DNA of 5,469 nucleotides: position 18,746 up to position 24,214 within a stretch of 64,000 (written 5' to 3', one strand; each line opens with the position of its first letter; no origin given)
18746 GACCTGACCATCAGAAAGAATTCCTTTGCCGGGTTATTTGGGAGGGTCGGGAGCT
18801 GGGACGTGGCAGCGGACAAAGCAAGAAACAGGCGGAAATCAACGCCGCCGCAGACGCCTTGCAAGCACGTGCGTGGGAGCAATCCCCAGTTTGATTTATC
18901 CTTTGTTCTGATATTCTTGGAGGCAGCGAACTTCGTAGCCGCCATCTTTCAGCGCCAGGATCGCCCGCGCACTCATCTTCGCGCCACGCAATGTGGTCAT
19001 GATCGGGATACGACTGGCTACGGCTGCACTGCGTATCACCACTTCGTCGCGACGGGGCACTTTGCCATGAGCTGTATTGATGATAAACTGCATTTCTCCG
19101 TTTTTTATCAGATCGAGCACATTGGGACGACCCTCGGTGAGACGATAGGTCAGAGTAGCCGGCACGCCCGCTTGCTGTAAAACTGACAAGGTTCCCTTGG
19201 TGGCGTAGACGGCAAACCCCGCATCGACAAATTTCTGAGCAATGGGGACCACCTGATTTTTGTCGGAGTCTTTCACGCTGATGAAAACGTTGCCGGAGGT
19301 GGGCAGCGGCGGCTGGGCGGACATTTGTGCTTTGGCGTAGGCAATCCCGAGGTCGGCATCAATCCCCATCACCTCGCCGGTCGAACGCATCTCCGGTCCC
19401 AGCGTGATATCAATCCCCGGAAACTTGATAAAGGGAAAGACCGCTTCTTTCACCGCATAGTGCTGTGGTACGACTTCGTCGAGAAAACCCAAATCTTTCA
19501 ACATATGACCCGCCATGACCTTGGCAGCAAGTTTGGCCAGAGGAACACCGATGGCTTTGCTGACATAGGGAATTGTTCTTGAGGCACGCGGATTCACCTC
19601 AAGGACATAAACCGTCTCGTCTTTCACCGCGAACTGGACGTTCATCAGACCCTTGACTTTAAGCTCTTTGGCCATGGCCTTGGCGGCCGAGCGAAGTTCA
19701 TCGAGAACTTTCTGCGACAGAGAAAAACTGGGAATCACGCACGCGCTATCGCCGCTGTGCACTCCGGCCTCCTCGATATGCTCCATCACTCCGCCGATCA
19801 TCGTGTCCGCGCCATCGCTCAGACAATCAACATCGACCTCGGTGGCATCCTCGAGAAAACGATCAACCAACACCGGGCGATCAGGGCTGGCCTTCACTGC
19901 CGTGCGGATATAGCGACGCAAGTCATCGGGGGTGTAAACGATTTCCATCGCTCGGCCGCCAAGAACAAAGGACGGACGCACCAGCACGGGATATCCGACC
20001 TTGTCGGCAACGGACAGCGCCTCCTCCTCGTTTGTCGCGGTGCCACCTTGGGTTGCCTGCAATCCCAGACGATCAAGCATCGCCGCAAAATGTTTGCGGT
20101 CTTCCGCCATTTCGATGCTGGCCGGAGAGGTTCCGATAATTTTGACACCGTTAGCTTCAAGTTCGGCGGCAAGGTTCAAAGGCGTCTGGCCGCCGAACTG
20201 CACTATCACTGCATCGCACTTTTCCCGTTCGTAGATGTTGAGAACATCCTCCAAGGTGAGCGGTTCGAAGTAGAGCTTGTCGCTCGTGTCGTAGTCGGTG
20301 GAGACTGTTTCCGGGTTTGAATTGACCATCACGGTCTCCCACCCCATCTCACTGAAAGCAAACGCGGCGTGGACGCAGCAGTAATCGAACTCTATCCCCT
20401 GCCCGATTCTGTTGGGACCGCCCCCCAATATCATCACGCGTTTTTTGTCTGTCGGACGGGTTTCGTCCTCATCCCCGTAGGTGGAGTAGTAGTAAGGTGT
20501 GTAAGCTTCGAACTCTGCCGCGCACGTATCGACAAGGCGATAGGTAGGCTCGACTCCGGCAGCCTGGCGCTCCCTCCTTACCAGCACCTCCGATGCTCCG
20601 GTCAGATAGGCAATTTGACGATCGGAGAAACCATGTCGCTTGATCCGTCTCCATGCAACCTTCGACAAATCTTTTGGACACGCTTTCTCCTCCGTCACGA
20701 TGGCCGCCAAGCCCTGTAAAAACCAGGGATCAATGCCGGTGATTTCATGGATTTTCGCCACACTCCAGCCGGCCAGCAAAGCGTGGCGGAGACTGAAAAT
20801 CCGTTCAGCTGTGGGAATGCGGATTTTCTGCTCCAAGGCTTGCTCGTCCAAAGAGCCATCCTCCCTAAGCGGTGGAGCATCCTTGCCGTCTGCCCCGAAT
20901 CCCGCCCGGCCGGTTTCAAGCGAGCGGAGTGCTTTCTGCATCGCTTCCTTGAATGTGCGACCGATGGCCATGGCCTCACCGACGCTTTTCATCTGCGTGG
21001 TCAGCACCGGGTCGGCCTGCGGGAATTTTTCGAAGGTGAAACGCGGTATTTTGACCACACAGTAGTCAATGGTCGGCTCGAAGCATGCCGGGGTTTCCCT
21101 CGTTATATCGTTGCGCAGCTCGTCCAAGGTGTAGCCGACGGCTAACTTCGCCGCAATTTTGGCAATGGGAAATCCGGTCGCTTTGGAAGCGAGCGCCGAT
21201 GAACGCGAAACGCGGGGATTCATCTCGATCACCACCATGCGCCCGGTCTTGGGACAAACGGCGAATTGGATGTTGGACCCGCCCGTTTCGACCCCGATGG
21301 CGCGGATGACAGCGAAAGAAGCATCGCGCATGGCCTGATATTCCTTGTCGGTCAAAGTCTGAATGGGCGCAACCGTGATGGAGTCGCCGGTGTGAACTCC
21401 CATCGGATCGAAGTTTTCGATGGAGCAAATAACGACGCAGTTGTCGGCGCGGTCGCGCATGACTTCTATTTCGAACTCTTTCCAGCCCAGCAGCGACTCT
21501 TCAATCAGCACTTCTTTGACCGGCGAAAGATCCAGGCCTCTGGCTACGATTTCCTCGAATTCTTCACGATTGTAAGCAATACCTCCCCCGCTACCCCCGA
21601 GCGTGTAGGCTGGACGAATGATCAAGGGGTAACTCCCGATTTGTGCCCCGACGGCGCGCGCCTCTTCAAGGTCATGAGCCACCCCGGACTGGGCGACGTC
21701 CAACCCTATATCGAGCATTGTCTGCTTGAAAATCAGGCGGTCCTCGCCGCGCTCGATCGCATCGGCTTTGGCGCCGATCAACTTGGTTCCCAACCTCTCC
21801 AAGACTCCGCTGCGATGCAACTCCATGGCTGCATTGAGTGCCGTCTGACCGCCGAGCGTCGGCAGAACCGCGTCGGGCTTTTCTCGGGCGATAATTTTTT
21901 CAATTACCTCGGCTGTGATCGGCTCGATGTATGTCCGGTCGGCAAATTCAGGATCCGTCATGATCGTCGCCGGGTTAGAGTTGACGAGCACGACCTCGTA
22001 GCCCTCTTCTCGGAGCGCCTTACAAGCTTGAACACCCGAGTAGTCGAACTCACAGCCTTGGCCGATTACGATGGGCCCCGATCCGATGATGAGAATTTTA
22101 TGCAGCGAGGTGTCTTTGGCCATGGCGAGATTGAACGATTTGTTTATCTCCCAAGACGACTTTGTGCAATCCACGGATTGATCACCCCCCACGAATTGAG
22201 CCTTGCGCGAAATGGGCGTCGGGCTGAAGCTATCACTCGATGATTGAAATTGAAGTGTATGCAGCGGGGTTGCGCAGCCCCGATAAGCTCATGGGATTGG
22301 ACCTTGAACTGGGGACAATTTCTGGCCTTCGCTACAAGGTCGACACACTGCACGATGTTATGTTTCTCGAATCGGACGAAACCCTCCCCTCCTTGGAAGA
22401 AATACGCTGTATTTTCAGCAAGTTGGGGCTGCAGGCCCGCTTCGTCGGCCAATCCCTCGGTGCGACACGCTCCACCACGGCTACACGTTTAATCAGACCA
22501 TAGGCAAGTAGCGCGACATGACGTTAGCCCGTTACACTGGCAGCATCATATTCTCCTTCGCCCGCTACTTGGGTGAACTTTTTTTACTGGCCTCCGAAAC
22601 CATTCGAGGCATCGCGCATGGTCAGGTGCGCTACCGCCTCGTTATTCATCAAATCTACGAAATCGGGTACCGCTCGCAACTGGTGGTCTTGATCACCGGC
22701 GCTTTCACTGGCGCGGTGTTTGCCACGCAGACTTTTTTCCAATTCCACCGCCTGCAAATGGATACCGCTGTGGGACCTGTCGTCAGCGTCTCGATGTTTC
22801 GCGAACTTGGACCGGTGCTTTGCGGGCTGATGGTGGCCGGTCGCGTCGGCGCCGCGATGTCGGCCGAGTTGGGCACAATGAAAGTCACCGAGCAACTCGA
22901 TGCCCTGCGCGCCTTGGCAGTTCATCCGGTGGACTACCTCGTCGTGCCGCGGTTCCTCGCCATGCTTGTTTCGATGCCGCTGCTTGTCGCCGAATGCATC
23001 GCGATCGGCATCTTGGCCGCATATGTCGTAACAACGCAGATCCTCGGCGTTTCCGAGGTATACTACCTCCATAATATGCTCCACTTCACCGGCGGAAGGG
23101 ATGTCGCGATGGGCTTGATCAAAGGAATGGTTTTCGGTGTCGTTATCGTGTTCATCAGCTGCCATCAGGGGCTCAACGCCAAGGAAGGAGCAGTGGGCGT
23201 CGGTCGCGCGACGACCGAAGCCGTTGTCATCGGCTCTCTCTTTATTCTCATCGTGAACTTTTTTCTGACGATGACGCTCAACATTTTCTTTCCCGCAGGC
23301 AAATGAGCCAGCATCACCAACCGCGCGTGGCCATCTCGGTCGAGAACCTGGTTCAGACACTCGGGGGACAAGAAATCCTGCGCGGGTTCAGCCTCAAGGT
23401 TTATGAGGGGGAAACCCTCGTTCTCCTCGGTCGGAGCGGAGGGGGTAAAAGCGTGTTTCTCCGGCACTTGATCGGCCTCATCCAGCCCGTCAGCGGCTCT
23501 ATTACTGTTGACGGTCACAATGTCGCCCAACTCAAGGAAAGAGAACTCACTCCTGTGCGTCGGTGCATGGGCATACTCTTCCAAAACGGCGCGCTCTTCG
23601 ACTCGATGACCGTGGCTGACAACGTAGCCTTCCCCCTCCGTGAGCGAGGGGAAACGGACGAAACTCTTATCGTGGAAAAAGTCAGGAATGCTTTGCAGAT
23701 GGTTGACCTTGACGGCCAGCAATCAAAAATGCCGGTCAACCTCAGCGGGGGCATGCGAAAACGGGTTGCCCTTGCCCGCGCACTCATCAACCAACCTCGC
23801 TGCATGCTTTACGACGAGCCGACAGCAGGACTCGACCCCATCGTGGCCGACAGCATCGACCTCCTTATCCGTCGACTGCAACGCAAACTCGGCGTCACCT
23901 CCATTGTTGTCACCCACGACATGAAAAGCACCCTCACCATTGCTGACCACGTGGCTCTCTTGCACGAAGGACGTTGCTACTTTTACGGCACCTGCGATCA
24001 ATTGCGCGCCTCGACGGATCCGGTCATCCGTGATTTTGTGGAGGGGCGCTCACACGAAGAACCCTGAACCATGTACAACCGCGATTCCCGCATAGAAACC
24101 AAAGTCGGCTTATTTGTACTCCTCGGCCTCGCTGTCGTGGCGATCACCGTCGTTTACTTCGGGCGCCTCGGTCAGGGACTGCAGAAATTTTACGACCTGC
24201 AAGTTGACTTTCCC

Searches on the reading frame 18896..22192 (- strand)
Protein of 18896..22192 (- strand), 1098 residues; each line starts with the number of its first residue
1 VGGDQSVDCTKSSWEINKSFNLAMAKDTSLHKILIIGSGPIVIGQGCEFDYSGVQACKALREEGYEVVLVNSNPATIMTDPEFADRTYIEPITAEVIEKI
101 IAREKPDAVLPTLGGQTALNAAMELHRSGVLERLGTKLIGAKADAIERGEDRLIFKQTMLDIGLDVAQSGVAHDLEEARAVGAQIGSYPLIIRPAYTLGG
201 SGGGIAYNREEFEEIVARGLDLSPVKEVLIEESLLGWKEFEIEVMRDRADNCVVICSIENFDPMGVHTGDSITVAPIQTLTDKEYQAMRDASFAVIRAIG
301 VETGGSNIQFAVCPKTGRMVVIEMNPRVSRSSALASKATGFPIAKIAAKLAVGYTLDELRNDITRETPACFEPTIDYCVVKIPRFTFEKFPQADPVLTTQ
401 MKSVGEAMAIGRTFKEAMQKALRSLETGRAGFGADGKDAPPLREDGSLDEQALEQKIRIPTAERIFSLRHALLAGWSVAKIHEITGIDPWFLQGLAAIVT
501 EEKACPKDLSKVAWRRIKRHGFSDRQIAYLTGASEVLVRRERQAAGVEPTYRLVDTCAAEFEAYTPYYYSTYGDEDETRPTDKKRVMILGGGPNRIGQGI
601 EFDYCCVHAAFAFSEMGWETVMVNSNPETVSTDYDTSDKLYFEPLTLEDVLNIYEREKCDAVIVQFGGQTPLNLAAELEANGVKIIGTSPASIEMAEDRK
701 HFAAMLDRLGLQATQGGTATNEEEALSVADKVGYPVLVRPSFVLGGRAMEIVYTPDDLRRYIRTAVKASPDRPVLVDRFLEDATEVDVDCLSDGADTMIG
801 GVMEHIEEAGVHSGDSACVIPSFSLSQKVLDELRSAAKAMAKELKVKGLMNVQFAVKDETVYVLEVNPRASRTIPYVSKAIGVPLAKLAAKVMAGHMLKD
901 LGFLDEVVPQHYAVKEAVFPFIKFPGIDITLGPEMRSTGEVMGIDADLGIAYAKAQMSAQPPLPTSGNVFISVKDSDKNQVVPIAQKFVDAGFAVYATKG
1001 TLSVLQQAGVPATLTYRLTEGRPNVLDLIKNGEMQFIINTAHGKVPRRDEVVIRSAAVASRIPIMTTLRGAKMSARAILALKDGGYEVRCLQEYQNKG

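Call 8: search_protein_families(library=pfam, proteins=[window:18896-22192:-], max_evalue=0.01)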
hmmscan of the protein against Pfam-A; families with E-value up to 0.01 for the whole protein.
window:18896-22192:- (1098 aa): 12 families
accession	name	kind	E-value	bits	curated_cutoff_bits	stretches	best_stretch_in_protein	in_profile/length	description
PF02786.22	CPSase_L_D2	-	3e-113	377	19.8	2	151-358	1-210/211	Carbamoyl-phosphate synthase L chain, ATP binding domain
PF25596.1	CPSase_L_D1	-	8.8e-102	335.7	27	2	582-694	1-117/118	Carbamoyl phosphate synthase preATP-grasp domain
PF02787.25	CPSase_L_D3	-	7.8e-23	80.7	26.6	1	456-531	2-80/80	Carbamoyl-phosphate synthetase large chain, oligomerisation domain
PF02142.27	MGS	-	1.7e-18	67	24.1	1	981-1066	2-94/94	MGS-like domain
PF07478.18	Dala_Dala_lig_C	-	5.9e-17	62.3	24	2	721-868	24-174/204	D-ala D-ala ligase C-terminus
PF15632.11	ATPgrasp_Ter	-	3.8e-13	49.8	29.1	1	773-896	4-111/131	ATP-grasp in the biosynthetic pathway with Ter operon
PF02222.28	ATP-grasp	-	3.4e-10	40.3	27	1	705-870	2-163/179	ATP-grasp domain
PF01071.24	GARS_A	-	3.2e-08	34.1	27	1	703-869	7-188/194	Phosphoribosylglycinamide synthetase, ATP-grasp (A) domain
PF02655.19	ATP-grasp_3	-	6e-07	30.1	23.2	1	732-870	30-157/160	ATP-grasp domain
PF13535.11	ATP-grasp_4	-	1.1e-05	25.6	27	0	188-327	3-151/160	ATP-grasp domain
PF08442.15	ATP-grasp_2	-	4.8e-05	23.5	29.5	0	156-256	8-124/202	ATP-grasp domain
PF13780.11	DUF4176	-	0.0034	17.8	25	0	31-55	15-39/74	Domain of unknown function (DUF4176)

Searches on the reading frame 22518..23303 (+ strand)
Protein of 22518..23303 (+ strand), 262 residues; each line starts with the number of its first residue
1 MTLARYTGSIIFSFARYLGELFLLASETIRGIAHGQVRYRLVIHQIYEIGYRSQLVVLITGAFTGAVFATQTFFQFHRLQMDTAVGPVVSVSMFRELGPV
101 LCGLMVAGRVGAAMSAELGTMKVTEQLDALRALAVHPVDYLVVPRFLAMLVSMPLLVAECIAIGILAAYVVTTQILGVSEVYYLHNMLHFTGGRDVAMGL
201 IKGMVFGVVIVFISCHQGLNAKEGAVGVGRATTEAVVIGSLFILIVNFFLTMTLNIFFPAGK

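Call 33: search_protein_families(library=pfam, proteins=[window:22518-23303:+], max_evalue=0.001)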
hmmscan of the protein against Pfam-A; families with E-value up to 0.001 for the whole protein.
window:22518-23303:+ (262 aa): 1 family
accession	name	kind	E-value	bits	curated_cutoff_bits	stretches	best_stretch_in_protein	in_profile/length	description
PF02405.21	MlaE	-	7.3e-74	248.4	22.5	1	42-252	1-211/212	Permease MlaE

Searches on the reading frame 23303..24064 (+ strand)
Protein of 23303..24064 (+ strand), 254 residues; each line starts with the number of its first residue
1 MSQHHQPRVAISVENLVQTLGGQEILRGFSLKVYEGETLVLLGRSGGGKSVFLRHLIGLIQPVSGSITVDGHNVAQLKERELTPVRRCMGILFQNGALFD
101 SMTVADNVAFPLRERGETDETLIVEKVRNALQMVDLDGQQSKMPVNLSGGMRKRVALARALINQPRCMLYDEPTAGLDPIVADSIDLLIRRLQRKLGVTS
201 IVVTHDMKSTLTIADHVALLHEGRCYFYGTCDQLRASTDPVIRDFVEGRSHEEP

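Call 33: search_protein_families(library=pfam, proteins=[window:23303-24064:+], max_evalue=0.001)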
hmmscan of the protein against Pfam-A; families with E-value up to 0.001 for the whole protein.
window:23303-24064:+ (254 aa): 1 family
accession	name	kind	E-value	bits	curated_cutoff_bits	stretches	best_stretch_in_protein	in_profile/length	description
PF00005.33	ABC_tran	-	1.5e-32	113.5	25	1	26-175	1-137/137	ABC transporter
